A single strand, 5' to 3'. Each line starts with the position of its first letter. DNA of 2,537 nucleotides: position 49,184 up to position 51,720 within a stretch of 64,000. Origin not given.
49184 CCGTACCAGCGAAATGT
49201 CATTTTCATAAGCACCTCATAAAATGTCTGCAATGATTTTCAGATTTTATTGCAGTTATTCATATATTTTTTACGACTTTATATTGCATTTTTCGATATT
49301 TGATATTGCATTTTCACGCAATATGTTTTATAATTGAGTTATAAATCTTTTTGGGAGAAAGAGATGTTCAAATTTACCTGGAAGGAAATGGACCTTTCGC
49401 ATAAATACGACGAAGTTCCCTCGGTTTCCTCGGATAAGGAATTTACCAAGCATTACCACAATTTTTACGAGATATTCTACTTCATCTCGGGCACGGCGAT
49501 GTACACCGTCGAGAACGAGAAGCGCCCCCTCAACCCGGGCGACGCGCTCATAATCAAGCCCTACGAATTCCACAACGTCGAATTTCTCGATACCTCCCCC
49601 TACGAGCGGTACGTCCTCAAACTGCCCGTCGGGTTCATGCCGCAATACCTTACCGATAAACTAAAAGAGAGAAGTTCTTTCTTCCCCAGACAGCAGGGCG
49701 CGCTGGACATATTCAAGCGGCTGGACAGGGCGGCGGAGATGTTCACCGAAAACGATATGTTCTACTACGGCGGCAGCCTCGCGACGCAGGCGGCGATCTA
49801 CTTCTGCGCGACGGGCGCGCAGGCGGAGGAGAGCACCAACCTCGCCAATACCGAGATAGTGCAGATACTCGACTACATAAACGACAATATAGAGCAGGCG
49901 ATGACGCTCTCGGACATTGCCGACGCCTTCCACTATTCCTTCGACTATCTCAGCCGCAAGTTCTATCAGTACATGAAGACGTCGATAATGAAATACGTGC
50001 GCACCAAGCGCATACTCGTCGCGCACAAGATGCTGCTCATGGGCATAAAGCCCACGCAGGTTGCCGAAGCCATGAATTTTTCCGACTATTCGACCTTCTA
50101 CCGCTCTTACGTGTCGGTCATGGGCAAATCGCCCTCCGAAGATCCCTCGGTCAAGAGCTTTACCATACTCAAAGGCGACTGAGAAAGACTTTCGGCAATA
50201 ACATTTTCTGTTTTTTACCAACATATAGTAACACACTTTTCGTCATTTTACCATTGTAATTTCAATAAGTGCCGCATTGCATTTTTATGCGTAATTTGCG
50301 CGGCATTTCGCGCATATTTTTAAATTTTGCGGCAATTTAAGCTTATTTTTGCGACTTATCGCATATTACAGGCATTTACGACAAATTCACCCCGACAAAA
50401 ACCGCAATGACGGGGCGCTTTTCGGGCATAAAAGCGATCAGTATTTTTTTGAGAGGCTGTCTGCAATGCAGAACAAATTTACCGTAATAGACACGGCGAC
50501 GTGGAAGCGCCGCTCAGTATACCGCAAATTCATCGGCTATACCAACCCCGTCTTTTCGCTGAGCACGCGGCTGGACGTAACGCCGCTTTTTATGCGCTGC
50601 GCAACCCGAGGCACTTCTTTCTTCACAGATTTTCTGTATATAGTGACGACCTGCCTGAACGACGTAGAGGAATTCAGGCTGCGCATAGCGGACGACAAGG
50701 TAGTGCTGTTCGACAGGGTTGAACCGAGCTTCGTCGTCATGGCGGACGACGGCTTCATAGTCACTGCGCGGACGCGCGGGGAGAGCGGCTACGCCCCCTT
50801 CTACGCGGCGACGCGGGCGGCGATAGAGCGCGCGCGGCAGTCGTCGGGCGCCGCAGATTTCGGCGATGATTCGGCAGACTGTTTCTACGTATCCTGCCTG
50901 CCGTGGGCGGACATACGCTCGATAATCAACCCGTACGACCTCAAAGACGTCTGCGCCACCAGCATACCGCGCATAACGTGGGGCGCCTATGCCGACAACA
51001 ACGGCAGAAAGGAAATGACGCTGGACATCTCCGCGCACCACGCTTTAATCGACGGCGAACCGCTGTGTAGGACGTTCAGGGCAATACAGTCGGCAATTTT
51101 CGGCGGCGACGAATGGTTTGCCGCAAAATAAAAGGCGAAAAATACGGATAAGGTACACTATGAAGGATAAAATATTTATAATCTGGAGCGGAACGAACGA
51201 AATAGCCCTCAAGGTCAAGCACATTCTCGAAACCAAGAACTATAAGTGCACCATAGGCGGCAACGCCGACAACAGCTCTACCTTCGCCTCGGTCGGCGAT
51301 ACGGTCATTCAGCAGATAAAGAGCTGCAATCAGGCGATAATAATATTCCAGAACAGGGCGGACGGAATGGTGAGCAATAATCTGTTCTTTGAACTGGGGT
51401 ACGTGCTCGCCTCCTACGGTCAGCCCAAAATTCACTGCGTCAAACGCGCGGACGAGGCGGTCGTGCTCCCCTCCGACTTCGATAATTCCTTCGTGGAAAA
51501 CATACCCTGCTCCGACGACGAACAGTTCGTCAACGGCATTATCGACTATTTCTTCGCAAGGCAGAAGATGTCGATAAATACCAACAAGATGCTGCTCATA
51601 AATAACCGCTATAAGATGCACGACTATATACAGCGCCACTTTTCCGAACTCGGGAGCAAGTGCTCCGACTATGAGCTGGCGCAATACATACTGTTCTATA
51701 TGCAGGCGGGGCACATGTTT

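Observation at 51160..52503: Stand-alone TIR-like (CAP12/Pycsar-effector-type) protein fused to an unknown helical domain: candidate single-gene anti-phage or abortive-infection module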

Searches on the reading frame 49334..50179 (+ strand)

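Call 3: search_protein_families(library=pfam, proteins=[window:49334-50179:+], max_evalue=1)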
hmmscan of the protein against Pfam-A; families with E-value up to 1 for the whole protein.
window:49334-50179:+ (282 aa): 7 families
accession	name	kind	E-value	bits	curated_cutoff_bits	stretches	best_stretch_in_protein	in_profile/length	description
PF12833.13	HTH_18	-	2.8e-14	53.6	33.6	1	195-269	1-76/80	Helix-turn-helix domain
PF02311.25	AraC_binding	-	6.3e-13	49.1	21.1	1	34-129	13-111/135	AraC-like ligand binding domain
PF00165.29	HTH_AraC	-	4.7e-10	39.8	26.6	2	183-222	2-41/42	Bacterial regulatory helix-turn-helix proteins, AraC family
PF07883.17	Cupin_2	-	6.2e-09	35.9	27.2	1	36-88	10-62/70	Cupin domain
PF21621.3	MPI_cupin_dom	-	0.028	14.8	27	1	42-74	27-59/79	Mannose-6-phosphate isomerase, cupin domain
PF18255.9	SAM_DprA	-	0.14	12.6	26.2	1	170-197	14-40/62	DNA processing protein A sterile alpha motif domain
PF05899.18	Cupin_3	-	0.15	12.2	23.5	1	41-76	23-58/74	EutQ-like cupin domain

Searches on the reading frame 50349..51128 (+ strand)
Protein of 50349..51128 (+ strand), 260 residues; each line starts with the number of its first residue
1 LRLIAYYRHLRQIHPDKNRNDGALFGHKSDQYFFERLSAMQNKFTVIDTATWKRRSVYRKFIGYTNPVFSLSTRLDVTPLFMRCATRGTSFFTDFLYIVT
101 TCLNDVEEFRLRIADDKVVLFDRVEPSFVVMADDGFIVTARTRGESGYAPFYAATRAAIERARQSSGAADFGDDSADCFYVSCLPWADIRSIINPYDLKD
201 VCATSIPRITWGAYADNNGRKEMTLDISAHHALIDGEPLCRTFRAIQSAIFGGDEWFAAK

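Call 3: search_protein_families(library=pfam, proteins=[window:50349-51128:+], max_evalue=1)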
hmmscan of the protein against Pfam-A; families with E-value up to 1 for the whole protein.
window:50349-51128:+ (260 aa): 3 families
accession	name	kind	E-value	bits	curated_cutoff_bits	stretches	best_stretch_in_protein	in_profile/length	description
PF00302.23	CAT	-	6.2e-23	82.3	23.5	1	43-245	2-203/205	Chloramphenicol acetyltransferase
PF00198.28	2-oxoacid_dh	-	0.00079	19.4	23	1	89-250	59-224/232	2-oxoacid dehydrogenases acyltransferase (catalytic domain)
PF00226.36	DnaJ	-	0.1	13.1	27.8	1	5-21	20-36/63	DnaJ domain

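Call 4: search_protein_families(library=padloc, proteins=[window:50349-51128:+], max_evalue=1)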
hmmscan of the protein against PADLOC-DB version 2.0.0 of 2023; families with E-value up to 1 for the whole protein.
window:50349-51128:+ (260 aa): 0 families

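Call 5: search_protein_families(library=ncbifam, proteins=[window:50349-51128:+], max_evalue=1)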
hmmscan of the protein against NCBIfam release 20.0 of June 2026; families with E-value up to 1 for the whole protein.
window:50349-51128:+ (260 aa): 4 families
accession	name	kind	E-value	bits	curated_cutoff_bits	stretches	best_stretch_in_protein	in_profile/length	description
NF000491.1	chloram_CatA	equivalog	1.2e-26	93.9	270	1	44-249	1-206/208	type A chloramphenicol O-acetyltransferase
NF040638.1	CatA_like_3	equivalog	3.1e-26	92.4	275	1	44-249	2-208/212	CatA-like O-acetyltransferase, family 3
NF033155.1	CatA_like_1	equivalog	8.5e-22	78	300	1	43-249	3-201/209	CatA-like O-acetyltransferase, family 1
NF040637.1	CatA_like_2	equivalog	1.5e-15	57.4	250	1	46-250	2-200/203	CatA-like O-acetyltransferase, family 2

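Call 68: find_homologous_proteins(query=window:50466-51128:+, max_evalue=1e-10)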
Query window:50466-51128:+ (221 aa): 62 proteins with E <= 1e-10 among 263 candidates.
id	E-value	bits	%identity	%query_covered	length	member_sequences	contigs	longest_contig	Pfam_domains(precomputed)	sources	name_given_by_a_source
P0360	1.2e-145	501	100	100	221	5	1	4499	PF00302.24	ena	-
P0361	1.5e-83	298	61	96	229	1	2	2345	PF00302.24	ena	-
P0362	4.4e-82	293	60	97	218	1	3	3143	PF00302.24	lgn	-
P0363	6.6e-82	293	59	96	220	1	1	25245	PF00302.24,PF00198.29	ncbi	ncbi:MAG: CatA-like O-acetyltransferase [Candidatus Coproplasma sp.]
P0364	1.0e-79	285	60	93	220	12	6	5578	PF00302.24,PF00198.29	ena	-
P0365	2.2e-79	284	57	96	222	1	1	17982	PF00302.24,PF00198.29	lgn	-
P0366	7.2e-78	279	57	96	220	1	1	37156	PF00302.24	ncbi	ncbi:MAG: CatA-like O-acetyltransferase [Candidatus Coproplasma sp.]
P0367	2.2e-77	278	56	96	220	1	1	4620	PF00302.24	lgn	-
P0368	4.1e-74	267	56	95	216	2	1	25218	PF00302.24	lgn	-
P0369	5.3e-74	267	55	97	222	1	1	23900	PF00302.24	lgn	-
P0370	3.8e-72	261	56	96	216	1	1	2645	PF00302.24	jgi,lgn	jgi:chloramphenicol O-acetyltransferase type A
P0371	7.3e-71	256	54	96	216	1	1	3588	PF00302.24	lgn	-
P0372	3.5e-70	254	52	96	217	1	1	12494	PF00302.24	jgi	-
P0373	3.9e-70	254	54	96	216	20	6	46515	PF00302.24,PF00198.29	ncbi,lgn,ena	-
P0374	4.7e-70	254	55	95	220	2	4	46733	PF00302.24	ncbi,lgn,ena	-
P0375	4.7e-69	251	54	93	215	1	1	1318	PF00302.24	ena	-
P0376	1.5e-68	249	51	95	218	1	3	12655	PF00302.24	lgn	-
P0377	2.4e-68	248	52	95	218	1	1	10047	PF00302.24,PF00198.29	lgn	-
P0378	4.3e-68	247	53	93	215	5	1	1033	PF00302.24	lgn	-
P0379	1.5e-67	246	55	94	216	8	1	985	PF00302.24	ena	-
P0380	2.3e-67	245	52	99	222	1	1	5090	PF00302.24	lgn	-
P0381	4.6e-67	244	52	96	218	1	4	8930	PF00302.24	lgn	-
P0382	7.3e-67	243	50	96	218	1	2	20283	PF00302.24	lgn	-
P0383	2.7e-66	241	53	92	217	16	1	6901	PF00302.24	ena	-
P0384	9.2e-66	240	50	93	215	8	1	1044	PF00302.24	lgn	-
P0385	1.7e-65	239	52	96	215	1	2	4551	PF00302.24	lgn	-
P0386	1.9e-65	239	51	93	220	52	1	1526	PF00302.24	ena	-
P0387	3.2e-65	238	53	96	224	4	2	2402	PF00302.24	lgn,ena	-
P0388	4.1e-65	238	49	96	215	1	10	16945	PF00302.24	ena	-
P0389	5.6e-65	237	50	93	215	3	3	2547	PF00302.24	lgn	-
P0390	2.6e-62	228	50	97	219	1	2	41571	PF00302.24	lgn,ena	-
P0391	8.1e-62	227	50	96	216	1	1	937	PF00302.24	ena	-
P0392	9.7e-62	227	49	93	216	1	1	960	PF00302.24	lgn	-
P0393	4.6e-61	224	47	95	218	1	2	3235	PF00302.24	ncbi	-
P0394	9.3e-61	223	49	93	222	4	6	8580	PF00302.24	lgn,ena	-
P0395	1.2e-60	223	48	95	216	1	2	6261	PF00302.24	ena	-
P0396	2.2e-60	222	47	92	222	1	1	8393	PF00302.24,PF00198.29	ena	-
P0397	2.3e-60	222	49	93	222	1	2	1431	PF00302.24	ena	-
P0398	2.9e-60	222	47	95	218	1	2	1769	PF00302.24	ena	-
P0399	2.9e-60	222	49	93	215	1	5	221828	PF00302.24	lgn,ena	-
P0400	4.1e-60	221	47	96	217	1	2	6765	PF00302.24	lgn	-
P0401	2.4e-59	219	50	94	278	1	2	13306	PF00302.24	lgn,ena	-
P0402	3.3e-59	218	50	93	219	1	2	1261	PF00302.24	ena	-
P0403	3.5e-59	218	48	95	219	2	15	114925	PF00302.24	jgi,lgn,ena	-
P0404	1.3e-58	216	47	93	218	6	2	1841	PF00302.24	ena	-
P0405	3.2e-58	215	47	93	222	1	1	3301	PF00302.24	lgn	-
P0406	1.7e-57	213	46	93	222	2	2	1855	PF00302.24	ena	-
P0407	1.2e-56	210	46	97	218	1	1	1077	PF00302.24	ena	-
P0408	1.8e-56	209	53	86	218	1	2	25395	PF00302.24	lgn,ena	-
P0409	2.0e-56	209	45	95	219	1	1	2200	PF00302.24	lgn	-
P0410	6.0e-56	208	47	93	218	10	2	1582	PF00302.24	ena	-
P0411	6.5e-56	208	50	92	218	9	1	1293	PF00302.24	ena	-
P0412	3.3e-55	205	46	96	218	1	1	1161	PF00302.24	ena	-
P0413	1.6e-52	196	50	91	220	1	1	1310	PF00302.24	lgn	-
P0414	4.1e-52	195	44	93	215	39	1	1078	PF00302.24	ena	-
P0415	4.3e-52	195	47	93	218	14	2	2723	PF00302.24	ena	-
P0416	1.8e-51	193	50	86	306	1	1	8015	PF00302.24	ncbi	-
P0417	2.3e-51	193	44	96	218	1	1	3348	PF00302.24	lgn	-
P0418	1.0e-49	187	42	93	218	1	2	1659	PF00302.24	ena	-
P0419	3.8e-45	172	43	93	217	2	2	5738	PF00302.24,PF00198.29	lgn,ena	-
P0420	9.2e-45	171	40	94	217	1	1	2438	PF00302.24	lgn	-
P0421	2.5e-25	108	35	86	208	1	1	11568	PF00302.24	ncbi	-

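Call 69: find_encoding_contigs(protein=P0399, flank=4000, max_places=1)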
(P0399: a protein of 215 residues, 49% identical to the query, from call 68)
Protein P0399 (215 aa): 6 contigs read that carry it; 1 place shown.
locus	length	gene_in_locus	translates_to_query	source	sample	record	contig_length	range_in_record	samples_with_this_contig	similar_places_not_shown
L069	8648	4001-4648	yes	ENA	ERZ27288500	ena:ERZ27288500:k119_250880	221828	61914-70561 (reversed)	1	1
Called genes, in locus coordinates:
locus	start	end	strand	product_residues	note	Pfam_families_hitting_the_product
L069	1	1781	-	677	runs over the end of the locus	PF02903:Alpha-amylase_N, PF00128:Alpha-amylase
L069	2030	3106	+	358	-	PF02588:YitT_membrane, PF19700:DUF6198 (faint), PF10035:DUF2179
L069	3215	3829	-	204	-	PF01081:Aldolase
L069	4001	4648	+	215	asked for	PF00302:CAT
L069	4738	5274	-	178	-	PF18050:Cyclophil_like2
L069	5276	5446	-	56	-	-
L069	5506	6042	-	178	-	PF02525:Flavodoxin_2, PF03358:FMN_red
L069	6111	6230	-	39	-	-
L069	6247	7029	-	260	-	PF12724:Flavodoxin_5, PF13484:Fer4_16 (faint), PF14697:Fer4_21 (faint), PF00037:Fer4 (faint), PF12797:Fer4_2 (faint), PF13237:Fer4_10 (weak), PF12838:Fer4_7 (weak), PF13187:Fer4_9 (weak), +1 more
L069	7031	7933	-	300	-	PF04321:RmlD_sub_bind (faint), PF01370:Epimerase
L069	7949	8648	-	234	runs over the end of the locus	PF00149:Metallophos, PF12850:Metallophos_2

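Call 70: find_encoding_contigs(protein=P0403, flank=4000, max_places=1)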
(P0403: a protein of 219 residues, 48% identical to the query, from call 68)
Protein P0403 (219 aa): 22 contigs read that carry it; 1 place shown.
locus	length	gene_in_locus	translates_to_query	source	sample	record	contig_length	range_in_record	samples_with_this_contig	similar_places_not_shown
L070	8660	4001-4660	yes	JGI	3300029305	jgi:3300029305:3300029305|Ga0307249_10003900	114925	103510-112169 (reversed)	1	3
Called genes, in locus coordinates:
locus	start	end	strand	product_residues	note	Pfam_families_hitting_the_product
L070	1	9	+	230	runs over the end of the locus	PF02517:Rce1-like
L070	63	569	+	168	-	PF10688:Imp-YgjV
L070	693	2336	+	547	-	PF00395:SLH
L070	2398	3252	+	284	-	PF08450:SGL, PF03088:Str_synth (faint)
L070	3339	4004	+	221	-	PF00702:Hydrolase, PF13419:HAD_2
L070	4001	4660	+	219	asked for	PF00302:CAT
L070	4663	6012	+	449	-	PF10137:CAP12-PCTIR_TIR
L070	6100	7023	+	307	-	PF01207:Dus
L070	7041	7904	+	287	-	PF01261:AP_endonuc_2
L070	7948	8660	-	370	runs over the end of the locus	PF00465:Fe-ADH, PF13685:Fe-ADH_2, PF25137:ADH_Fe_C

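Call 71: find_encoding_contigs(protein=P0421, flank=4000, max_places=1)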
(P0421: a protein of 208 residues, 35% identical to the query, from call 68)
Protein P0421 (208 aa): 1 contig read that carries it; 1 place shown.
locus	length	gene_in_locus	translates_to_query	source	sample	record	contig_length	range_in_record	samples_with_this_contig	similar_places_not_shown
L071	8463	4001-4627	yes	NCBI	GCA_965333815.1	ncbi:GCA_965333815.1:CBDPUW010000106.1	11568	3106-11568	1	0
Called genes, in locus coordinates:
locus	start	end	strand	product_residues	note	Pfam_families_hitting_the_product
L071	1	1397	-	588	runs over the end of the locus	PF13510:Fer2_4, PF10588:NADH-G_4Fe-4S_3, PF13237:Fer4_10 (weak), PF14697:Fer4_21 (weak), PF12838:Fer4_7 (weak), PF00037:Fer4 (weak), PF02906:Fe_hyd_lg_C, PF02256:Fe_hyd_SSU, +1 more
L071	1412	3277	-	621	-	PF01257:2Fe-2S_thioredx, PF01512:Complex1_51K, PF00037:Fer4 (faint), PF10589:NADH_4Fe-4S, PF12837:Fer4_6 (faint), PF12838:Fer4_7 (weak), PF13187:Fer4_9 (weak)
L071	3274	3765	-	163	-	PF01257:2Fe-2S_thioredx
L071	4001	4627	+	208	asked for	PF00302:CAT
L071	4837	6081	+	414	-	PF01979:Amidohydro_1, PF12890:DHOase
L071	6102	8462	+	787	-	?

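Call 72: find_encoding_contigs(protein=P0390, flank=4000, max_places=1)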
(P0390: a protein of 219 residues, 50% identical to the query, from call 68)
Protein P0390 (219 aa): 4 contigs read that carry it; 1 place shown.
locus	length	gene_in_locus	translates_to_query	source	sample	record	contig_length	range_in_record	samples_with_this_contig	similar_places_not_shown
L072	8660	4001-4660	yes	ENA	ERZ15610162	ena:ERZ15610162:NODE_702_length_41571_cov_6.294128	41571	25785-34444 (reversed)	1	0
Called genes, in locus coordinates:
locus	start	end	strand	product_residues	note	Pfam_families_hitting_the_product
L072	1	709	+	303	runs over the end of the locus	-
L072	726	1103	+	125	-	-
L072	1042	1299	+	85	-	-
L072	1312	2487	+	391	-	PF12849:PBP_like_2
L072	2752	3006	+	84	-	-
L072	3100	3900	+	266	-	PF00106:adh_short, PF08659:KR, PF13561:adh_short_C2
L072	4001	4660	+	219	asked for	PF00302:CAT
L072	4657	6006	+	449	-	PF10137:CAP12-PCTIR_TIR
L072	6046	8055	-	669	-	PF02449:Glyco_hydro_42, PF08532:Glyco_hydro_42M, PF08533:Glyco_hydro_42C (faint)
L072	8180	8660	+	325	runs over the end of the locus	PF01408:GFO_IDH_MocA, PF22725:GFO_IDH_MocA_C3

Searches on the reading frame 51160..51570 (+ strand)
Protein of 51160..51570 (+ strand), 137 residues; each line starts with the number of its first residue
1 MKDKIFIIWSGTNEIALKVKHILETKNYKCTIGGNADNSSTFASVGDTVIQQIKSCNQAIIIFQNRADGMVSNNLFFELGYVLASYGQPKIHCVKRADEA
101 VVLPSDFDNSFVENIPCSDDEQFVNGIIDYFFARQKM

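Call 76: search_solved_structures(query=window:51160-51570:+, max_evalue=10, show_alignments=4)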
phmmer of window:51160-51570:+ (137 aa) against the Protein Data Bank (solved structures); distinct sequences matched with E-value up to 10: 9.
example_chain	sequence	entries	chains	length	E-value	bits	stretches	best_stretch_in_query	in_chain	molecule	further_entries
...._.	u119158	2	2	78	0.6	13.3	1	23-72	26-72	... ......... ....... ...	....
5tcu_SA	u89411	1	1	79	0.61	13.3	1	23-72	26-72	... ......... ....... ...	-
5t7v_SA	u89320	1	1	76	0.63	13.3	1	23-72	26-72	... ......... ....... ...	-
5li0_t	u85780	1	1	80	0.64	13.2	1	23-72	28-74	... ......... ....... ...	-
9hi6_A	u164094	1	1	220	0.64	13.2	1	38-102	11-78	FI6-focused design_04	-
6fxc_At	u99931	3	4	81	0.66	13.2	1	23-72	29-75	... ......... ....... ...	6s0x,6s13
5nd8_t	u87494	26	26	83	0.69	13.1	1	23-72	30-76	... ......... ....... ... | Small ribosomal subunit protein bS20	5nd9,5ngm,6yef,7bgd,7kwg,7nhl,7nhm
9rvc_T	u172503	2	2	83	0.69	13.1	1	23-72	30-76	Small ribosomal subunit protein bS20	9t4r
5u9e_A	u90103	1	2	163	1.7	11.8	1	7-60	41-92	HTH-type transcriptional activator RhaR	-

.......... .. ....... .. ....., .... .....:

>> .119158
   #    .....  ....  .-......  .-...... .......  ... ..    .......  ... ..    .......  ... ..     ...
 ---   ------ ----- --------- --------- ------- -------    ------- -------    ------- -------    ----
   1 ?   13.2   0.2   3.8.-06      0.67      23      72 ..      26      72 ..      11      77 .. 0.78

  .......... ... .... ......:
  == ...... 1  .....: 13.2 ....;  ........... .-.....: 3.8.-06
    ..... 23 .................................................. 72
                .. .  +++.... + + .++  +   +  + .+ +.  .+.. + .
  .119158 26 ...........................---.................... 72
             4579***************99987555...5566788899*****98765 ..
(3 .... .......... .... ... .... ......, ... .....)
